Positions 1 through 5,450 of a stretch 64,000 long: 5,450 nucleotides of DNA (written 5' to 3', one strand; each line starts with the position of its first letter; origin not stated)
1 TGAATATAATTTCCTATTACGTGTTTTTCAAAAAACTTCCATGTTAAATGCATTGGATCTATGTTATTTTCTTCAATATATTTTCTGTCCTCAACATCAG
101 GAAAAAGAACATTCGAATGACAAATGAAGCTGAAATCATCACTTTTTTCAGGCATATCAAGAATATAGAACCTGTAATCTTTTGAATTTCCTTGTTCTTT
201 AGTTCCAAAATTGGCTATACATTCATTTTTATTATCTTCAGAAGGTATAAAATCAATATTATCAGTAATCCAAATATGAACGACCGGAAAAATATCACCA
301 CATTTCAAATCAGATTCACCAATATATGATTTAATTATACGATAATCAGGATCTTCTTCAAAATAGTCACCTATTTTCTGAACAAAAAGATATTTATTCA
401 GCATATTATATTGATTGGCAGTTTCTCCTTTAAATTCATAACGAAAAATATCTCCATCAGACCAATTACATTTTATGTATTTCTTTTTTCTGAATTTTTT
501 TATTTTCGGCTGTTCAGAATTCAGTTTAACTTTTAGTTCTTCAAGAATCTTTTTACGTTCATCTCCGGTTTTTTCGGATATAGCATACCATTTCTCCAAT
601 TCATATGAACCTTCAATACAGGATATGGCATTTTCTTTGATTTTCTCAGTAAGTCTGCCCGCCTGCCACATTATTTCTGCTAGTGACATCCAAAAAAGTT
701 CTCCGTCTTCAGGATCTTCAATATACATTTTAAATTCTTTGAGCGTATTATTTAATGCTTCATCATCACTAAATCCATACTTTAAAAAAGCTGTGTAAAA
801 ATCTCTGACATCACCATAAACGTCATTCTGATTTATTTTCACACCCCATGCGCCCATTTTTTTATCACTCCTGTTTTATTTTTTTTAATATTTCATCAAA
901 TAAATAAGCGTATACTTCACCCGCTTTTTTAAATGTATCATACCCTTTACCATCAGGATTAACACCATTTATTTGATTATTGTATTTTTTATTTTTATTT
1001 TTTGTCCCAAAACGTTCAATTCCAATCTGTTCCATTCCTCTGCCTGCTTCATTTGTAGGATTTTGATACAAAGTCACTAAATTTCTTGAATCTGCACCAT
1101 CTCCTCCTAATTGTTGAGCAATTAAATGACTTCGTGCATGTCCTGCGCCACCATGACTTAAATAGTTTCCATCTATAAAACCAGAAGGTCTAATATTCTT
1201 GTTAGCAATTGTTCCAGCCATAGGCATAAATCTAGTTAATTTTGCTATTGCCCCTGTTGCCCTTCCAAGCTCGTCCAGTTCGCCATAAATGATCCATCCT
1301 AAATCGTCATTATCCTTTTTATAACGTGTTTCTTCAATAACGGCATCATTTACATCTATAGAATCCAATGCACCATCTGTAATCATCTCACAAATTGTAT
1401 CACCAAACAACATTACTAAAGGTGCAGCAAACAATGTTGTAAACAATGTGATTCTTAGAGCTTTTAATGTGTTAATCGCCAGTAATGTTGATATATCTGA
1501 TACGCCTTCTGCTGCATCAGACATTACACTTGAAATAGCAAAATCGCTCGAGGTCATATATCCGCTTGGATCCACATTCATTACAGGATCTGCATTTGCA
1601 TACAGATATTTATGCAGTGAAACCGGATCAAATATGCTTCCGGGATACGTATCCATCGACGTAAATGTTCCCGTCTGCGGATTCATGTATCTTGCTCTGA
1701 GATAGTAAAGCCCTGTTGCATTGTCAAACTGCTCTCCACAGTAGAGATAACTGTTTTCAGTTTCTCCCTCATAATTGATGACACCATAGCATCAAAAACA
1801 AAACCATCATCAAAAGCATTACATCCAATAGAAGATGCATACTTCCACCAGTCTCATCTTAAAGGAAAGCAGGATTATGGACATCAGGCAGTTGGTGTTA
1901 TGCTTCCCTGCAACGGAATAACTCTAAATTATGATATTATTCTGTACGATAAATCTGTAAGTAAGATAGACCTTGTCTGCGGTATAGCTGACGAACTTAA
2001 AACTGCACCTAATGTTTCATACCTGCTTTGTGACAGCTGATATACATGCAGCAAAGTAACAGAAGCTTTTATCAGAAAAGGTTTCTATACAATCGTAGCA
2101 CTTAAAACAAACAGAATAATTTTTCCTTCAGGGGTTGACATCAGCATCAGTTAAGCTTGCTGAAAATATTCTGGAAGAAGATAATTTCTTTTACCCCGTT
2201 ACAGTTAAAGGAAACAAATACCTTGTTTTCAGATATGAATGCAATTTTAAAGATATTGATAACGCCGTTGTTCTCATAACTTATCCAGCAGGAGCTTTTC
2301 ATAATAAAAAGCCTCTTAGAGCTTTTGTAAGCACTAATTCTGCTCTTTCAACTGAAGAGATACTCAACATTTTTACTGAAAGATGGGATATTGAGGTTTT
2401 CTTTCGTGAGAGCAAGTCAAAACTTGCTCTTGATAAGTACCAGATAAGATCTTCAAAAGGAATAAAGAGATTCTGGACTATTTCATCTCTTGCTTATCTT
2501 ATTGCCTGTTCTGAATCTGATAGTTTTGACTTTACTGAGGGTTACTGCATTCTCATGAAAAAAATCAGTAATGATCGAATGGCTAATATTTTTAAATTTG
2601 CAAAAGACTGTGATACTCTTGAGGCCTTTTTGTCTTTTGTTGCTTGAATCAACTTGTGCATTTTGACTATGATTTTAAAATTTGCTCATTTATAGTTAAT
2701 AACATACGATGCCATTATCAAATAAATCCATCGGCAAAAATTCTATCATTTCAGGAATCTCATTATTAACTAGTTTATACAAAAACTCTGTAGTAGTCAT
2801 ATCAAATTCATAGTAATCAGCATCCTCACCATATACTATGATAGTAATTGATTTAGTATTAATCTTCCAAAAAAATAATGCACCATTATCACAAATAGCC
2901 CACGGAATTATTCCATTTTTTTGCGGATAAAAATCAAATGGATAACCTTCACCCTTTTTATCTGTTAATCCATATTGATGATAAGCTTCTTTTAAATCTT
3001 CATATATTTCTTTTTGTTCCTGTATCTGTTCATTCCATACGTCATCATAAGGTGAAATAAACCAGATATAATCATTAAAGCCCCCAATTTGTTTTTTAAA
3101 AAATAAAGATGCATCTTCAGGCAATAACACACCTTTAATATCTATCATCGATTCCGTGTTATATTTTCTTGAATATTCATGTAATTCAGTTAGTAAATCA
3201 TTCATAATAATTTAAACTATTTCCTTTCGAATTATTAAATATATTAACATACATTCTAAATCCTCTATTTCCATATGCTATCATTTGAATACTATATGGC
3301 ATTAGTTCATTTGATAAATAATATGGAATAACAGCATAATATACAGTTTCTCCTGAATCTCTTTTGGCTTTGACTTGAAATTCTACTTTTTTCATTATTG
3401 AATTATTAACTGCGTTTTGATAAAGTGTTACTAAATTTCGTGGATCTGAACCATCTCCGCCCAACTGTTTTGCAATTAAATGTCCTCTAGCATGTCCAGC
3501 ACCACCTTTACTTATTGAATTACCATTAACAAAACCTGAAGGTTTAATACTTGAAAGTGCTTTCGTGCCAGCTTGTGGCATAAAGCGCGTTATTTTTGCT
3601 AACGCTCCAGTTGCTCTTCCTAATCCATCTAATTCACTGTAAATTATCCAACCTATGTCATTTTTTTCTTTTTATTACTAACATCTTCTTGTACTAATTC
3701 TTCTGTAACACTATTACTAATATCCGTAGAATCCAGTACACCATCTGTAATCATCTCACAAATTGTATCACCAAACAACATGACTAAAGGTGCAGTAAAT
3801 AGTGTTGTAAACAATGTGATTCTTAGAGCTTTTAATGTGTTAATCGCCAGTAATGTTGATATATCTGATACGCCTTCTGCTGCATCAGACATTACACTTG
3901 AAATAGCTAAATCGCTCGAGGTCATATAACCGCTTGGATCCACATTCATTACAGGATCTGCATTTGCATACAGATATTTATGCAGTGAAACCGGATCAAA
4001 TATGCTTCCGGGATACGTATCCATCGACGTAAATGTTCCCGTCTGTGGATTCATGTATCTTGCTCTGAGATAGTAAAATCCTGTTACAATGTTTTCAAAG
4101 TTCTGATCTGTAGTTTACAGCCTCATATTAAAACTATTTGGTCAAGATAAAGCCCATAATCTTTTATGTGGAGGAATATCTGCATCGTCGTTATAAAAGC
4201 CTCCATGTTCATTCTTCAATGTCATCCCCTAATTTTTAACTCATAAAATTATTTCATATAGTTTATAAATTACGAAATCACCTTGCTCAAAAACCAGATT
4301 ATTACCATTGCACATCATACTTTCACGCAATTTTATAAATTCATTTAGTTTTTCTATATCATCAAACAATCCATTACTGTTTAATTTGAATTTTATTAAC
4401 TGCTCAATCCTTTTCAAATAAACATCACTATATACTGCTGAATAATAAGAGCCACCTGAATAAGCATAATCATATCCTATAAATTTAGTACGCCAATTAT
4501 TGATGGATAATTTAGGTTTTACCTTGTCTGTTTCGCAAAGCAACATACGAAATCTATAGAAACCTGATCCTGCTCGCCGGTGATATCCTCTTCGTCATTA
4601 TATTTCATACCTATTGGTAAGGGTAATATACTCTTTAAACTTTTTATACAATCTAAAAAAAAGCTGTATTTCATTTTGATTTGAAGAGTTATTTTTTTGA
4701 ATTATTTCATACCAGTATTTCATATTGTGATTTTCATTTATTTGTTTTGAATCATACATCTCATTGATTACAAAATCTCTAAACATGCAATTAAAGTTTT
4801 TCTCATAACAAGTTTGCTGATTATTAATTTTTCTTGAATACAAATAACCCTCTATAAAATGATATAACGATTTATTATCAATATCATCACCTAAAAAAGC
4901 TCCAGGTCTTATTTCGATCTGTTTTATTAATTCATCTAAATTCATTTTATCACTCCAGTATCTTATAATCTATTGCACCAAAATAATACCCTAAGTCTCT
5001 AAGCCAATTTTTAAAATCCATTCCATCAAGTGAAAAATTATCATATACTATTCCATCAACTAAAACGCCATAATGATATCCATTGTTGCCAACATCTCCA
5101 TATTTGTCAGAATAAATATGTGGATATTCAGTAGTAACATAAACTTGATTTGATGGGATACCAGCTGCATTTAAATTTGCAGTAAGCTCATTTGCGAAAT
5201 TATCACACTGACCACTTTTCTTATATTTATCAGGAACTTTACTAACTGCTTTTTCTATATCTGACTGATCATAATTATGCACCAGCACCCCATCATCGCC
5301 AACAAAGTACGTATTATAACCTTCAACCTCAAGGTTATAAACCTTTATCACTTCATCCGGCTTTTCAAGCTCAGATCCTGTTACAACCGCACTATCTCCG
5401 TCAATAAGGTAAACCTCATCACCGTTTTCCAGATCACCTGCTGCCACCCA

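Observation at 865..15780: Sec-signal RHS polymorphic-toxin island with downstream silent toxin/immunity cassettes in a cellulosome-bearing Firmicute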

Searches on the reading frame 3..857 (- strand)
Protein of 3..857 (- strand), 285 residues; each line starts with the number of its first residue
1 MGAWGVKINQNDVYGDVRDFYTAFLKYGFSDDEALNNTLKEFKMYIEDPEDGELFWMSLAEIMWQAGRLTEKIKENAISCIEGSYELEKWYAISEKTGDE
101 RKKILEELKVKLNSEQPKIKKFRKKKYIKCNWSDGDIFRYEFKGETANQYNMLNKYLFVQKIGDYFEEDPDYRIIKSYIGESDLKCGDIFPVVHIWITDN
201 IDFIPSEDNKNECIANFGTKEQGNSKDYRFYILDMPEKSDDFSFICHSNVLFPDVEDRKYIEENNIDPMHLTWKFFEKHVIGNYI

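Call 15: search_protein_families(library=ncbifam, proteins=[window:3-857:-], max_evalue=0.01)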
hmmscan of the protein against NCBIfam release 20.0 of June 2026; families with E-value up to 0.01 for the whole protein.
window:3-857:- (285 aa): 0 families

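Call 16: search_protein_families(library=pfam, proteins=[window:3-857:-], max_evalue=10)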
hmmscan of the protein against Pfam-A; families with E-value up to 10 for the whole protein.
window:3-857:- (285 aa): 0 families
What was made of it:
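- On RHS/YD-repeat polymorphic toxins: Neutralisation cannot be tested here, and there is no match to Imm73 (call 16).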

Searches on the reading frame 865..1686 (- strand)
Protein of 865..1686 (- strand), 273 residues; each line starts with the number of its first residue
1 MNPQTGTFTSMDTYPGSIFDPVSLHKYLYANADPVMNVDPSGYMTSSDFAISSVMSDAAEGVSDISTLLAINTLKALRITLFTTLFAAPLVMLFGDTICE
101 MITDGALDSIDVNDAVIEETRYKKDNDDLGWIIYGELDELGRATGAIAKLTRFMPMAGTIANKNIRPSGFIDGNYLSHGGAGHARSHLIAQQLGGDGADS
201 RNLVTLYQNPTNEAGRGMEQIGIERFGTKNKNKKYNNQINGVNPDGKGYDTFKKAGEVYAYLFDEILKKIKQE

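Call 6: search_protein_families(library=pfam, proteins=[window:865-1686:-], max_evalue=0.01)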
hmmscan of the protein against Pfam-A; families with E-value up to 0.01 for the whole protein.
window:865-1686:- (273 aa): 1 family
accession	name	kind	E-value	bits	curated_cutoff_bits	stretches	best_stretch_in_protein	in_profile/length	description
PF13930.12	Endonuclea_NS_2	-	2.7e-12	47.5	27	1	130-220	9-92/132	DNA/RNA non-specific endonuclease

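Call 15: search_protein_families(library=ncbifam, proteins=[window:865-1686:-], max_evalue=0.01)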
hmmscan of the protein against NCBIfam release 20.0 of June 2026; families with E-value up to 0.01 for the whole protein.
window:865-1686:- (273 aa): 1 family
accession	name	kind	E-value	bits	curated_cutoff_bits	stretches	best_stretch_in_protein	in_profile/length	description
TIGR03696.1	Rhs_assc_core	domain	5.1e-05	23.7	32.5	1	2-42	39-75/76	RHS repeat-associated core domain-containing protein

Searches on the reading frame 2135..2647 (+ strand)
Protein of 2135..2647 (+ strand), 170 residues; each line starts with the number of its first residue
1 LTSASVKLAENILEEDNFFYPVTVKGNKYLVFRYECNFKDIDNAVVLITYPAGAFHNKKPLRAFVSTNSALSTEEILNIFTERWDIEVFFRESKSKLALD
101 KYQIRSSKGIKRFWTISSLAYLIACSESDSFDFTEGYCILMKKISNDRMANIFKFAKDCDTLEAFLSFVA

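Call 6: search_protein_families(library=pfam, proteins=[window:2135-2647:+], max_evalue=0.01)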
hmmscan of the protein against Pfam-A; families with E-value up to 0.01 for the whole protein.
window:2135-2647:+ (170 aa): 3 families
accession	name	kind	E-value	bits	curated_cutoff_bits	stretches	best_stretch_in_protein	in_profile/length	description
PF01609.27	DDE_Tnp_1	-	2.5e-06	27.8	23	1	58-123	139-200/200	Transposase DDE domain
PF04693.18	DDE_Tnp_2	-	5.2e-05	23.1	20.2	1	60-125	252-316/327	Archaeal putative transposase ISC1217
PF13701.12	DDE_Tnp_1_4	-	0.0069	15.1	34.7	0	63-123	307-369/435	Transposase DDE domain group 1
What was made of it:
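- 1776..2647 (+): Decayed, 5'-truncated IS4-type DDE transposase remnant. It abuts the start of orphan 2's homology to the RHS core. Call 6 (DDE_Tnp_1 E 2.5e-06).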

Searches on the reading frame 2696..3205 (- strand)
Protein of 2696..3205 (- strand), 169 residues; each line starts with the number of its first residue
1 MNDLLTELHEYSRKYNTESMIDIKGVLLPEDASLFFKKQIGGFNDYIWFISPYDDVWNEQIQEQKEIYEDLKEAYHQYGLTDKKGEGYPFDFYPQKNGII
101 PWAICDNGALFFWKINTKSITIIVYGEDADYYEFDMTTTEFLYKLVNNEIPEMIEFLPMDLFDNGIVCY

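Call 6: search_protein_families(library=pfam, proteins=[window:2696-3205:-], max_evalue=0.01)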
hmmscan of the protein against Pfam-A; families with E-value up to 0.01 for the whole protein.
window:2696-3205:- (169 aa): 0 families

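Call 15: search_protein_families(library=ncbifam, proteins=[window:2696-3205:-], max_evalue=0.01)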
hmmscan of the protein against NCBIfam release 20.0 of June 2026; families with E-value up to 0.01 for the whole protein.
window:2696-3205:- (169 aa): 0 families

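Call 16: search_protein_families(library=pfam, proteins=[window:2696-3205:-], max_evalue=10)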
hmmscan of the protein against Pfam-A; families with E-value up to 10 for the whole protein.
window:2696-3205:- (169 aa): 1 family
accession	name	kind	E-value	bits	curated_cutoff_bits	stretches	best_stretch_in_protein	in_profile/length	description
PF14568.11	SUKH_6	-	0.026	15.5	27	1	60-142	38-119/119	SMI1-KNR4 cell-wall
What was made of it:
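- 2696..3205 (-): Immunity gene of orphan 1, 169 aa, weakly SUKH-like. Its start overlaps the nuclease stop (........). Call 16 (SUKH_6 E 0.026, below threshold).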

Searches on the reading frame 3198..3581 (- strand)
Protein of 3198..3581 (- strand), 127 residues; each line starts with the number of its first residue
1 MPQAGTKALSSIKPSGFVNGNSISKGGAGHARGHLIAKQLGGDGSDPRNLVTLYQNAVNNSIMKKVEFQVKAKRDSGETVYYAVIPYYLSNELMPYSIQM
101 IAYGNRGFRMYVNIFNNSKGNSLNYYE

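Call 6: search_protein_families(library=pfam, proteins=[window:3198-3581:-], max_evalue=0.01)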
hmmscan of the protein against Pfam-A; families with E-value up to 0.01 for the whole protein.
window:3198-3581:- (127 aa): 2 families
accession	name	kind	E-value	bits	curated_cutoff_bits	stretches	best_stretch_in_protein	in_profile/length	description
PF13930.12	Endonuclea_NS_2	-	9.8e-18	65.1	27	1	24-101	50-127/132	DNA/RNA non-specific endonuclease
PF01223.29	Endonuclease_NS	-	4.8e-06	26.8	23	1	24-111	75-169/223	DNA/RNA non-specific endonuclease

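Call 15: search_protein_families(library=ncbifam, proteins=[window:3198-3581:-], max_evalue=0.01)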
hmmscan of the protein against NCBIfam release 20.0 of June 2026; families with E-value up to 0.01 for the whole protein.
window:3198-3581:- (127 aa): 0 families

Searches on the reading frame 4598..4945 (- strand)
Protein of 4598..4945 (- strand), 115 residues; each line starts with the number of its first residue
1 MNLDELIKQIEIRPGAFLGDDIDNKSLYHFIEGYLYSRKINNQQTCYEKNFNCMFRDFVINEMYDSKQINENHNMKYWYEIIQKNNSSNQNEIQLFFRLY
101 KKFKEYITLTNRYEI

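Call 6: search_protein_families(library=pfam, proteins=[window:4598-4945:-], max_evalue=0.01)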
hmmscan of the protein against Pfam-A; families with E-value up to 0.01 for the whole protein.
window:4598-4945:- (115 aa): 0 families

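Call 15: search_protein_families(library=ncbifam, proteins=[window:4598-4945:-], max_evalue=0.01)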
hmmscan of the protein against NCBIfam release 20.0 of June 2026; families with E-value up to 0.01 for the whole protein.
window:4598-4945:- (115 aa): 0 families

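Call 16: search_protein_families(library=pfam, proteins=[window:4598-4945:-], max_evalue=10)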
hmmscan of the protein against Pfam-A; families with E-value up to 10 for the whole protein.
window:4598-4945:- (115 aa): 1 family
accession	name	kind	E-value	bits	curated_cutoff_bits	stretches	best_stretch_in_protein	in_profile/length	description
PF07033.16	Orthopox_B11R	-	1.5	9.1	25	1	62-93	26-57/71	Orthopoxvirus B11R protein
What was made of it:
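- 4598..4945 (-): Candidate cognate immunity gene, 115 aa, no leader. It has its own GGAG and starts 4 nt after the RHS stop. It has no Pfam or NCBIfam match, including Imm73 (calls 6, 15, 16).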

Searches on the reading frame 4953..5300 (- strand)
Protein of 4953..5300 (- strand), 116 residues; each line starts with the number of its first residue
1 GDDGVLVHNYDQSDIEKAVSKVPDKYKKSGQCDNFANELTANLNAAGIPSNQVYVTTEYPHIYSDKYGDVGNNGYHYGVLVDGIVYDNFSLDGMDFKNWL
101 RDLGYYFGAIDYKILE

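Call 49: search_solved_structures(query=window:4953-5300:-, max_evalue=10, show_alignments=2)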
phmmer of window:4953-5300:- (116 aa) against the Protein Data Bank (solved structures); distinct sequences matched with E-value up to 10: 2.
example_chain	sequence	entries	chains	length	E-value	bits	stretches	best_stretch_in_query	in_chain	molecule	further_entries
4xc6_A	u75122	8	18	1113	1.1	12.7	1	53-92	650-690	Isobutyryl-CoA mutase fused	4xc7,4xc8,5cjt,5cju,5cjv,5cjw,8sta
8ssl_A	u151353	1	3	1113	1.1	12.7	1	53-92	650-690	Fused isobutyryl-CoA mutase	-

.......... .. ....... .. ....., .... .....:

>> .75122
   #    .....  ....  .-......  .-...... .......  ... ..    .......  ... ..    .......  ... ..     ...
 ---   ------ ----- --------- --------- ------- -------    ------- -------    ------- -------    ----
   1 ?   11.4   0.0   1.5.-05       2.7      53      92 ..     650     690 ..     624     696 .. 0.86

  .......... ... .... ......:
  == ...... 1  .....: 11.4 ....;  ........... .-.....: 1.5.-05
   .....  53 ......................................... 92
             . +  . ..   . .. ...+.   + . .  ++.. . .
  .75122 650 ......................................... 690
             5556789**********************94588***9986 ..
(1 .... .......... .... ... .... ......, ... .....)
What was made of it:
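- The target of Tox-PL-2 is unknown, and no relative of the tip has a solved structure (call 49).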
